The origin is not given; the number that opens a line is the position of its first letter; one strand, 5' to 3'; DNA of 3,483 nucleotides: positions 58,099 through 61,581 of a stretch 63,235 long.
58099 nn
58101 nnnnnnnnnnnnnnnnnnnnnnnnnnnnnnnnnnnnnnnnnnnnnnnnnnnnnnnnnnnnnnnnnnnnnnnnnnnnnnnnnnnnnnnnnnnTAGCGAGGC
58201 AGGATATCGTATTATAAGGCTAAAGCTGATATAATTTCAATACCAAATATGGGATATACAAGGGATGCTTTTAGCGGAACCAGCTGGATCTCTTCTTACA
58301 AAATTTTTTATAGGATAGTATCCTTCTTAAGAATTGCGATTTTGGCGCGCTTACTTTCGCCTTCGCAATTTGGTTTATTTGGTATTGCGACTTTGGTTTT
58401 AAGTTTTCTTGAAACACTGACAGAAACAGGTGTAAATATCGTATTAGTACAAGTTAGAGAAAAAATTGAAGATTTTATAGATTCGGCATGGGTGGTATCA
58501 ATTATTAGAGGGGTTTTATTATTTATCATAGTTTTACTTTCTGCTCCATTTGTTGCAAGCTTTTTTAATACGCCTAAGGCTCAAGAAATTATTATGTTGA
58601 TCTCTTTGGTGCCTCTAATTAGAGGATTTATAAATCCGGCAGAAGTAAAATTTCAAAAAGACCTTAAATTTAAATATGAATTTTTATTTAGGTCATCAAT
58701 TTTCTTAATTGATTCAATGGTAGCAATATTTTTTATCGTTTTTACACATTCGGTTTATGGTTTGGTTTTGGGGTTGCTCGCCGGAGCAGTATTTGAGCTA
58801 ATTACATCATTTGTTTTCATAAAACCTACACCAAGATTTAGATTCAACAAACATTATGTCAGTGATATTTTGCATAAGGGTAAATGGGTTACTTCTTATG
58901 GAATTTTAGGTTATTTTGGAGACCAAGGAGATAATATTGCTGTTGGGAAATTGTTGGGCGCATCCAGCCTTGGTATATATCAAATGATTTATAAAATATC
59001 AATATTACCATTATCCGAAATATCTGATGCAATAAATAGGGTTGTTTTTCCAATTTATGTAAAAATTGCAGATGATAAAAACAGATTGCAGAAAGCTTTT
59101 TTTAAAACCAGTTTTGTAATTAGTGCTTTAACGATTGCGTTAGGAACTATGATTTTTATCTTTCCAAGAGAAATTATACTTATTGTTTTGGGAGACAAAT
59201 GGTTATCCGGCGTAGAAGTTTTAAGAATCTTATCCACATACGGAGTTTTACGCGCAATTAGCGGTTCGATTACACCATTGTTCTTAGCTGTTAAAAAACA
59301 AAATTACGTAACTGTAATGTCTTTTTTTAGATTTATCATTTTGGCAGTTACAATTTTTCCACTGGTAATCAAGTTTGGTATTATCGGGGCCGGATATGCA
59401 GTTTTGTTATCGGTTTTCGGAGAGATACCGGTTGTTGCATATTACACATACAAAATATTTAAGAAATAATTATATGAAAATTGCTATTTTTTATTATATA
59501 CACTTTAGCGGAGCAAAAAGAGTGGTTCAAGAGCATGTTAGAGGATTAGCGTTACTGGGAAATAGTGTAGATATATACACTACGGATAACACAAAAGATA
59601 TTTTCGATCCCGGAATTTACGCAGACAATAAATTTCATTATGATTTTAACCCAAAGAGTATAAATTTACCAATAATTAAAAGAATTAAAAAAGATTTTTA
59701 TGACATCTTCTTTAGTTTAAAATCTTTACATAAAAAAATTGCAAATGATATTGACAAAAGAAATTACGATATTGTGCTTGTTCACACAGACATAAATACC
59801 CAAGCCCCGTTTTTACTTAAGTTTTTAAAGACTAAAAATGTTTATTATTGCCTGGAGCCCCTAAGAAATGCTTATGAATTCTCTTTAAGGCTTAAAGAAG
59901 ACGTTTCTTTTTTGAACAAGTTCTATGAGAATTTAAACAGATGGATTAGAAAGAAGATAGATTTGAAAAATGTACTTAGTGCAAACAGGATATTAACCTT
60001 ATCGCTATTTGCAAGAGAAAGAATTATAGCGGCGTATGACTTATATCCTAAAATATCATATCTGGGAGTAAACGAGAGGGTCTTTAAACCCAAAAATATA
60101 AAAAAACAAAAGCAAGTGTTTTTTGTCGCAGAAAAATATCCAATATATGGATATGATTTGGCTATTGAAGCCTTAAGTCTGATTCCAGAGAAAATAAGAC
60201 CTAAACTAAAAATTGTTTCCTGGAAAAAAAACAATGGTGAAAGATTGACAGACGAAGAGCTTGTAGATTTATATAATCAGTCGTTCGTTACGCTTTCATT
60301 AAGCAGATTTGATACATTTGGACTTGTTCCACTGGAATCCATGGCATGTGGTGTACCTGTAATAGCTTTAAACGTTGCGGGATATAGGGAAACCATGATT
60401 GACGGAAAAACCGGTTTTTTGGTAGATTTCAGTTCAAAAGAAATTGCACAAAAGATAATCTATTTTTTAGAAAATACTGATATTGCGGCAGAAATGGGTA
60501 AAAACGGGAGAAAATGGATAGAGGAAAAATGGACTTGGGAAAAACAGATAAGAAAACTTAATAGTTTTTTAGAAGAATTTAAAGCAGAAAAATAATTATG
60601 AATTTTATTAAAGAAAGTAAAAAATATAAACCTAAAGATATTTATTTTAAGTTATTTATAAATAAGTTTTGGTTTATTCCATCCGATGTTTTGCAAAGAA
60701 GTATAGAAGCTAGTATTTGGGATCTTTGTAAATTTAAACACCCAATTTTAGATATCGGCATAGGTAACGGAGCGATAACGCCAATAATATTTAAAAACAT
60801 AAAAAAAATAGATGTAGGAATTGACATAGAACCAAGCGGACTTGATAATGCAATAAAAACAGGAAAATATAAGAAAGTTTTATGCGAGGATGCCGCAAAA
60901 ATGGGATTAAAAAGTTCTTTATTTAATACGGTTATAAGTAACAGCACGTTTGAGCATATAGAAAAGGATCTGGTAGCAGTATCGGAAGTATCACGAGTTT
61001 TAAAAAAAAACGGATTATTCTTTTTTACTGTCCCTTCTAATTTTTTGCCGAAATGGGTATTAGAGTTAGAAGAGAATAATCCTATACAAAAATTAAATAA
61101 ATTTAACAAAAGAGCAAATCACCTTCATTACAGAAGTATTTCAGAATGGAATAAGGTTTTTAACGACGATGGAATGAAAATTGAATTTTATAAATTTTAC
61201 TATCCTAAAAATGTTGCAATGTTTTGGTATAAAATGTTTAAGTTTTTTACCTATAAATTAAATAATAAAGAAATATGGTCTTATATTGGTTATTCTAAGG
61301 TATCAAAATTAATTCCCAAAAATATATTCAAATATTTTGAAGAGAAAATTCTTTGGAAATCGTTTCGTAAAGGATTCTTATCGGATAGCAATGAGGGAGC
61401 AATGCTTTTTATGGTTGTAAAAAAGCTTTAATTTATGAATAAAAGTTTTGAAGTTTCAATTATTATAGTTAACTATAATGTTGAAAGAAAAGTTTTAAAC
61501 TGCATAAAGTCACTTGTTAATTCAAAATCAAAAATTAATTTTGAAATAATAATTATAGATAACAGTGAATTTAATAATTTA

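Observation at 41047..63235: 22-kb surface-glycan island dominated by lipid-carrier-dependent (GT-C) glycosyltransferases: candidate extracytoplasmic glycosylation system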

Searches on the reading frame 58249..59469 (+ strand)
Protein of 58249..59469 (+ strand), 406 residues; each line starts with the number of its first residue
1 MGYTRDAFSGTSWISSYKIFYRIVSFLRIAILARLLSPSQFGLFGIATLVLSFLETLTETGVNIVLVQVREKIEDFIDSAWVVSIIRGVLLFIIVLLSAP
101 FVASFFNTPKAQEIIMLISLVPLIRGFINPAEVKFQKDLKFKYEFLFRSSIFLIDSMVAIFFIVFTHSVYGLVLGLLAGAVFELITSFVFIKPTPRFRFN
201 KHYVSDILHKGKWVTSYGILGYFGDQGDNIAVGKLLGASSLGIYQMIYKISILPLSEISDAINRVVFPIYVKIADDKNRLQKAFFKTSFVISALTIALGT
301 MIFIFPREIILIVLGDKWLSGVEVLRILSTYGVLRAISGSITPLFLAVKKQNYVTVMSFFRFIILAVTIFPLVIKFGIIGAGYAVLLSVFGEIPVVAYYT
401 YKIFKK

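Call 6: search_protein_families(library=pfam, proteins=[window:58249-59469:+], max_evalue=0.01)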
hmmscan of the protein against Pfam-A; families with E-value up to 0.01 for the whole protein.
window:58249-59469:+ (406 aa): 3 families
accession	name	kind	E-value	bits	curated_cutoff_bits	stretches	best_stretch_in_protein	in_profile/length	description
PF13440.11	Polysacc_synt_3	-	3.5e-66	223.9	23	1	31-322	1-292/293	Polysaccharide biosynthesis protein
PF01943.22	Polysacc_synt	-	9.3e-29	101.1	28.2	1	10-273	4-273/274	Polysaccharide biosynthesis protein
PF07856.17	Orai-1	-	1e-05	25.7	25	1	46-144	73-173/173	Mediator of CRAC channel activity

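Call 27: search_protein_families(library=ncbifam, proteins=[window:58249-59469:+], max_evalue=0.001)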
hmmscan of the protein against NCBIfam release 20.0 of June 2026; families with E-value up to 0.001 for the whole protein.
window:58249-59469:+ (406 aa): 3 families
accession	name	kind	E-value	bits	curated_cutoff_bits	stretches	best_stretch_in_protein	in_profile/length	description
NF007773.0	PRK10459.1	equivalog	2.1e-53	182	273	1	4-386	4-388/492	MOP flippase family protein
NF047674.1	TeichurnBiosyTuaB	equivalog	5e-43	147.8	580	1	7-375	8-378/469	teichuronic acid biosynthesis protein TuaB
NF058658.1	Oglyco_Wzx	exception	2.6e-26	92.7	720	1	30-379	33-381/478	O-glycosylation flippase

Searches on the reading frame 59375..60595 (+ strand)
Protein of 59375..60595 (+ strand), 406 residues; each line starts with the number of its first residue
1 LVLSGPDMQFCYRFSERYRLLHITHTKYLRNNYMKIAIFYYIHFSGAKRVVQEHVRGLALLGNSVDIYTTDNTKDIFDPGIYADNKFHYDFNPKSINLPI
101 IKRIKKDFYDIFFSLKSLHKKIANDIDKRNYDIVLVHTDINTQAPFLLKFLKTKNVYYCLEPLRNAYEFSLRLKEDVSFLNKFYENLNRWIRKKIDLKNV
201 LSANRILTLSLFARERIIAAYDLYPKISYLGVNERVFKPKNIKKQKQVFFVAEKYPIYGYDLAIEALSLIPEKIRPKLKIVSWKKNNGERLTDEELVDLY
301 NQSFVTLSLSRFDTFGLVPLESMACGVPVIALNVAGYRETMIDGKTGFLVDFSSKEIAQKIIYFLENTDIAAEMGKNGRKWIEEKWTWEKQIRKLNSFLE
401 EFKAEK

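Call 6: search_protein_families(library=pfam, proteins=[window:59375-60595:+], max_evalue=0.01)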
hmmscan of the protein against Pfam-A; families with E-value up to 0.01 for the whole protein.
window:59375-60595:+ (406 aa): 5 families
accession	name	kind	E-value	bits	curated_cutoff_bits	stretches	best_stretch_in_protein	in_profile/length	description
PF00534.26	Glycos_transf_1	-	4.2e-27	95.2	26.4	1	291-381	81-172/172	Glycosyl transferases group 1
PF13692.12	Glyco_trans_1_4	-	6e-16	59.4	27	1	290-367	67-142/142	Glycosyl transferases group 1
PF13524.12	Glyco_trans_1_2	-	7.6e-14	52.3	25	1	282-395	23-142/144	Glycosyl transferase-like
PF13439.12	Glyco_transf_4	-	1.3e-06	29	28.5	1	45-226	2-158/170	Glycosyltransferase Family 4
PF20706.3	GT4-conflict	-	1.6e-06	27.8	26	1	294-395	273-385/385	Family 4 Glycosyltransferase in conflict systems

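Call 27: search_protein_families(library=ncbifam, proteins=[window:59474-60595:+], max_evalue=0.001)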
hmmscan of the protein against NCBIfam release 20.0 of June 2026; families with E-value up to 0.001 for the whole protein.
window:59474-60595:+ (373 aa): 23 families
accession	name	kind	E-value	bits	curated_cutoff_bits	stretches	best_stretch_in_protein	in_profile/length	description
TIGR02149.1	glgA_Coryne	subfamily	4.6e-21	75.4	302.4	1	256-361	270-382/391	glycogen synthase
TIGR03999.1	thiol_BshA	equivalog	4.2e-19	68.7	273.7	1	261-367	264-371/375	N-acetyl-alpha-D-glucosaminyl L-malate synthase BshA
NF041139.1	TreT_Thcocales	equivalog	1.1e-16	60.6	775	1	267-365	311-408/412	trehalose synthase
TIGR03449.1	mycothiol_MshA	equivalog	3.2e-15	55.9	462.5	1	259-366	293-400/406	D-inositol-3-phosphate glycosyltransferase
NF053787.1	GlcN_PG_synth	equivalog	1.7e-13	50.1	480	1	279-364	271-354/361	N-acetylglucosaminyl phosphatidylglycerol synthase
NF041876.1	EPS_EpsE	equivalog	5.7e-13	48.9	400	1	271-358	299-385/389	exopolysaccharide biosynthesis GT4 family glycosyltransferase EpsE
TIGR04063.1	stp3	hypoth_equivalog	3e-12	46.1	442.05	1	284-364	309-390/397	TIGR04063 family PEP-CTERM/XrtA system glycosyltransferase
TIGR03088.1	stp2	hypoth_equivalog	7e-12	45.1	409.05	1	287-363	290-367/374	TIGR03088 family PEP-CTERM/XrtA system glycosyltransferase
TIGR02470.1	sucr_synth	equivalog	3.1e-11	42.1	810.4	1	274-362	648-741/784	sucrose synthase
NF038229.1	Glyco4_Geo_Pelo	equivalog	5.1e-11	42.2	400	1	258-368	226-335/338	GPMC system family 4 glycosyltransferase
NF041010.1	glycosy_Agl16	equivalog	6e-09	35.2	575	1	258-365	242-347/352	glycosylation protein Agl16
TIGR04157.1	glyco_rSAM_CFB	subfamily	1.1e-08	34.5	400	1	257-364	288-404/406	TIGR04157 family glycosyltransferase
NF038255.1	exopoly_VpsD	equivalog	1.8e-08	33.7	300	1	257-364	270-374/381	VpsD family glycosyltransferase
TIGR04047.1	MSMEG_0565_glyc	hypoth_equivalog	2.7e-08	33.3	259.85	1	258-360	265-365/373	MSMEG_0565 family glycosyltransferase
TIGR03087.1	stp1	hypoth_equivalog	3.5e-08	33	316.65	1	287-367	316-395/397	TIGR03087 family PEP-CTERM/XrtA system glycosyltransferase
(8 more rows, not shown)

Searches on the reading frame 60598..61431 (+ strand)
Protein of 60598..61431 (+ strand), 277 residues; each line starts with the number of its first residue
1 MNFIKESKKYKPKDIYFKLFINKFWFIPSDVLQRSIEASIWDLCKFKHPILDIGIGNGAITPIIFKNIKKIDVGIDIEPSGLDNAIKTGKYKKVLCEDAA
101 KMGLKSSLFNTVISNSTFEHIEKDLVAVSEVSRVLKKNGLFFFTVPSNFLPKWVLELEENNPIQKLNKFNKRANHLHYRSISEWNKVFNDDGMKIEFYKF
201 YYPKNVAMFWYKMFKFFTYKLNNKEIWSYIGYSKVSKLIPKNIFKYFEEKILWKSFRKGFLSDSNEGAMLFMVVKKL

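Call 6: search_protein_families(library=pfam, proteins=[window:60598-61431:+], max_evalue=0.01)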
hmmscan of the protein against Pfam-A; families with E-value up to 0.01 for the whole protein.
window:60598-61431:+ (277 aa): 5 families
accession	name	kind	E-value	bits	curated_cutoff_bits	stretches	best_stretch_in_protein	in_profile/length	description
PF08241.18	Methyltransf_11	-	2.4e-14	54.2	21.2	1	51-143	1-95/95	Methyltransferase domain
PF13649.12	Methyltransf_25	-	7.5e-10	39.8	27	1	50-139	1-97/97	Methyltransferase domain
PF13847.12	Methyltransf_31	-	2.4e-09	37.5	27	1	49-164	6-130/145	Methyltransferase domain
PF13489.12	Methyltransf_23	-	1e-07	32.3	27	1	49-194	25-160/164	Methyltransferase domain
PF08242.18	Methyltransf_12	-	6.1e-06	27.3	30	1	51-141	1-98/98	Methyltransferase domain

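Call 15: find_encoding_contigs(protein=window:60598-61431:+, flank=10000, max_places=6)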
Protein window:60598-61431:+ (277 aa): 1 contig read that carries it; 1 place shown.
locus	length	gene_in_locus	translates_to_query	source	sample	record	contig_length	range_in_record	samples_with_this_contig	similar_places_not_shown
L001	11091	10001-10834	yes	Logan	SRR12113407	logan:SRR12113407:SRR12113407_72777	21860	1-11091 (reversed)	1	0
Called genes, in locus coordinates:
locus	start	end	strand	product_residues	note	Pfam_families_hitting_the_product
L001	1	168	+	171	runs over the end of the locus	-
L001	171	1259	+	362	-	PF01041:DegT_DnrJ_EryC1, PF00266:Aminotran_5 (weak), PF01053:Cys_Met_Meta_PP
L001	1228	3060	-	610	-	PF10131:PTPS_related, PF13231:PMT_2 (weak)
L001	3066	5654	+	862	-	PF00535:Glycos_transf_2, PF10111:Glyco_tranf_2_2, PF13641:Glyco_tranf_2_3, PF13506:Glyco_transf_21 (weak), PF02366:PMT, PF13231:PMT_2 (weak)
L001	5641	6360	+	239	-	PF00535:Glycos_transf_2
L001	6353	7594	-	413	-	PF08421:Methyltransf_13, PF13489:Methyltransf_23, PF08242:Methyltransf_12 (faint), PF08484:Methyltransf_14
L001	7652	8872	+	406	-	PF01943:Polysacc_synt, PF07856:Orai-1 (weak), PF13440:Polysacc_synt_3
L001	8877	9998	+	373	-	PF13439:Glyco_transf_4 (weak), PF13524:Glyco_trans_1_2, PF13692:Glyco_trans_1_4, PF00534:Glycos_transf_1, PF20706:GT4-conflict (weak)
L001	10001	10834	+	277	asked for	PF13489:Methyltransf_23, PF08241:Methyltransf_11, PF08242:Methyltransf_12 (weak), PF13649:Methyltransf_25, PF13847:Methyltransf_31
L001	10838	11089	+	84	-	?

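Call 27: search_protein_families(library=ncbifam, proteins=[window:60598-61431:+], max_evalue=0.001)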
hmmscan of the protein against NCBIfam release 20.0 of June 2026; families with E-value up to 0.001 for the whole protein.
window:60598-61431:+ (277 aa): 6 families
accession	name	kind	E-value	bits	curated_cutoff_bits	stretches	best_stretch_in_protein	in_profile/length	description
TIGR02072.1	BioC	equivalog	5.3e-14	52.6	184.95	1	32-195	15-174/244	malonyl-ACP O-methyltransferase BioC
NF045667.1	MTase_DVU1556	equivalog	1.5e-10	40.9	155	1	43-196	17-163/213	DVU_1556 family methyltransferase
TIGR01934.1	MenG_MenH_UbiE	subfamily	1.2e-05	24.7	158.35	1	47-142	40-140/223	ubiquinone/menaquinone biosynthesis methyltransferase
NF041536.1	ArsM_DUF2284_UU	exception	1.5e-05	23.6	575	1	49-143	79-180/459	arsenite methyltransferase/DUF2284 domain selenoprotein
TIGR01983.1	UbiG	equivalog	0.0003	20.1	102.95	1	47-144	50-152/228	bifunctional 2-polyprenyl-6-hydroxyphenol methylase/3-demethylubiquinol 3-O-methyltransferase UbiG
NF043040.1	corrin_prot_MT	hypoth_equivalog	0.00077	18.9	180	0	45-142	39-146/216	corrinoid protein-associated methyltransferase CpaM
